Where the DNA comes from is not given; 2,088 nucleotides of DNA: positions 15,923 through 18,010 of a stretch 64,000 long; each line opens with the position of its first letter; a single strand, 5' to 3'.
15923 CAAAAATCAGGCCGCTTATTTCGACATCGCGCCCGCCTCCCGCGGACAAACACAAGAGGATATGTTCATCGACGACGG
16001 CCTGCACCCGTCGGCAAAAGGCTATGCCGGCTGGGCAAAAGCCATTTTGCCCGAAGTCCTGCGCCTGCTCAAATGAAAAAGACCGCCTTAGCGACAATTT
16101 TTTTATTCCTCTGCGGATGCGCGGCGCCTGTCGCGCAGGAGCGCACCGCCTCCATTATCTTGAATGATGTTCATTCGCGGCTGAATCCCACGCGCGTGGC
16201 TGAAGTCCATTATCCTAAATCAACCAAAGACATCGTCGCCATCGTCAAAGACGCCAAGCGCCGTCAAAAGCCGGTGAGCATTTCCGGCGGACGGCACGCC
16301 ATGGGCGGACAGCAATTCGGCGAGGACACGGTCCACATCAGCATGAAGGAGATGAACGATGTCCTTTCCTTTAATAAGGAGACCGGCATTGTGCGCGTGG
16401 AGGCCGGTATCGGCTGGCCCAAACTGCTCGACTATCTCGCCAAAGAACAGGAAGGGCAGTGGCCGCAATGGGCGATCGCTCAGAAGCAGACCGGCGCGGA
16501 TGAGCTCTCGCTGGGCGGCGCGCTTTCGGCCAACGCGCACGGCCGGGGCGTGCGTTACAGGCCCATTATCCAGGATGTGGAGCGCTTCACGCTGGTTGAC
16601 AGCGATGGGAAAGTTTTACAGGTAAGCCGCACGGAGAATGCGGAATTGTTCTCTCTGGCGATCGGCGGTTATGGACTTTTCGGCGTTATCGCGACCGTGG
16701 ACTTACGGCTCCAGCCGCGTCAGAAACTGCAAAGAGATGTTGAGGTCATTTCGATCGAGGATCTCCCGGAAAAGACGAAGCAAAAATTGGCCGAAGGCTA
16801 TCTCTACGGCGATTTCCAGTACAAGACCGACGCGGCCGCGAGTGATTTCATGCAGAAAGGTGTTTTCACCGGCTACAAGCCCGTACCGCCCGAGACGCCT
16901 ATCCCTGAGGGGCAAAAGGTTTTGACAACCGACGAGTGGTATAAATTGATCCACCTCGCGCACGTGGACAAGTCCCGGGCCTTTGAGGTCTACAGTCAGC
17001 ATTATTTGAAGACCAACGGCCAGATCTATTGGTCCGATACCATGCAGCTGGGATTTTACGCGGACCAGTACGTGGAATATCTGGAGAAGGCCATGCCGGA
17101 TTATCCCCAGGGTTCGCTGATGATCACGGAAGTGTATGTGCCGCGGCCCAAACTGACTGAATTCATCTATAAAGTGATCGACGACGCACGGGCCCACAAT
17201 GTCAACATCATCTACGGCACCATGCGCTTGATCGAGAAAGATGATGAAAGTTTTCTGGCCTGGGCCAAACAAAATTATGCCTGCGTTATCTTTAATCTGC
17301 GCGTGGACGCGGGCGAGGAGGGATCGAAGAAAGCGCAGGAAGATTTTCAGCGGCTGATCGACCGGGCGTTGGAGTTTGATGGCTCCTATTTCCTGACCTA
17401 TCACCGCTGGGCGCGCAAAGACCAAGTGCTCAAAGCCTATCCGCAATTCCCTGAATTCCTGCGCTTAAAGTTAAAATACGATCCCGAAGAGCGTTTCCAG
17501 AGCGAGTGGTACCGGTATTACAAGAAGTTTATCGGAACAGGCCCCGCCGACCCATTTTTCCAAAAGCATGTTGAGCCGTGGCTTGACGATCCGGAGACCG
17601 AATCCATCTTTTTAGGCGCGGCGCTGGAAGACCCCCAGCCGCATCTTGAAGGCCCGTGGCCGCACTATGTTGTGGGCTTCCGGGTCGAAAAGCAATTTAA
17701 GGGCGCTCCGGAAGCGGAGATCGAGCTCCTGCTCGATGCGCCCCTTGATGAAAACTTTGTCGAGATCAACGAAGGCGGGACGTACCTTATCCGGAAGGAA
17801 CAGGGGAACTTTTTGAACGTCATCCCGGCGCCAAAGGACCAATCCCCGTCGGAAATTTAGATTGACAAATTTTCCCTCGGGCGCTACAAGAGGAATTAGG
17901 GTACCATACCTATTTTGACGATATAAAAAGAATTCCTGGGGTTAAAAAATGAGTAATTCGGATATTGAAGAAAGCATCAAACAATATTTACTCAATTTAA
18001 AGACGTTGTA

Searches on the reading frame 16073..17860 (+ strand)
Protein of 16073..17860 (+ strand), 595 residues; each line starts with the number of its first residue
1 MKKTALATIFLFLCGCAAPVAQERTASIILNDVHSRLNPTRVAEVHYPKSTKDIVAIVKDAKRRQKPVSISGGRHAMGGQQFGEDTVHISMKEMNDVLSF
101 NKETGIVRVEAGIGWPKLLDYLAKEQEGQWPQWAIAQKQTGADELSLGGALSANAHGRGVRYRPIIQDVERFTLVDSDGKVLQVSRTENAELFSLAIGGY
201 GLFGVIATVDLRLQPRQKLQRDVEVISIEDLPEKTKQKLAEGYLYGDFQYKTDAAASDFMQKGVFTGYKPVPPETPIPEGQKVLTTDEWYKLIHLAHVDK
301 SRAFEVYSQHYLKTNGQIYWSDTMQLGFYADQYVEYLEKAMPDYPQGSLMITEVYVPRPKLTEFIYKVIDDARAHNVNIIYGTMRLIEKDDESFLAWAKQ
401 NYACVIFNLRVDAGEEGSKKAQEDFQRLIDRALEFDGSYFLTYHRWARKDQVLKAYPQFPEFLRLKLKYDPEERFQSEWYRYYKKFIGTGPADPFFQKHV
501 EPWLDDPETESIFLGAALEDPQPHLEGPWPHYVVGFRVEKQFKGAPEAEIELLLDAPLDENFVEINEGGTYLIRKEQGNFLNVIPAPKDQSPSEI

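Call 3: search_protein_families(library=pfam, proteins=[window:16073-17860:+], max_evalue=1)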
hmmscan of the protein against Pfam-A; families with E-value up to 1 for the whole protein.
window:16073-17860:+ (595 aa): 3 families
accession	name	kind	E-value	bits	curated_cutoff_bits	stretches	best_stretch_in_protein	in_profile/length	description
PF01565.28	FAD_binding_4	-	6e-25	88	26.4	1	45-184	4-138/139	FAD binding domain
PF04030.19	ALO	-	0.0049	17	23.1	1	390-481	166-256/258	D-arabinono-1,4-lactone oxidase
PF16076.10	Acyltransf_C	-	0.033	14.5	26.5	1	223-272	14-55/74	Acyltransferase C-terminus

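Call 56: find_encoding_contigs(protein=window:16073-17860:+, flank=6000, max_places=4)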
Protein window:16073-17860:+ (595 aa): no gene with exactly this product is on record in the collection.
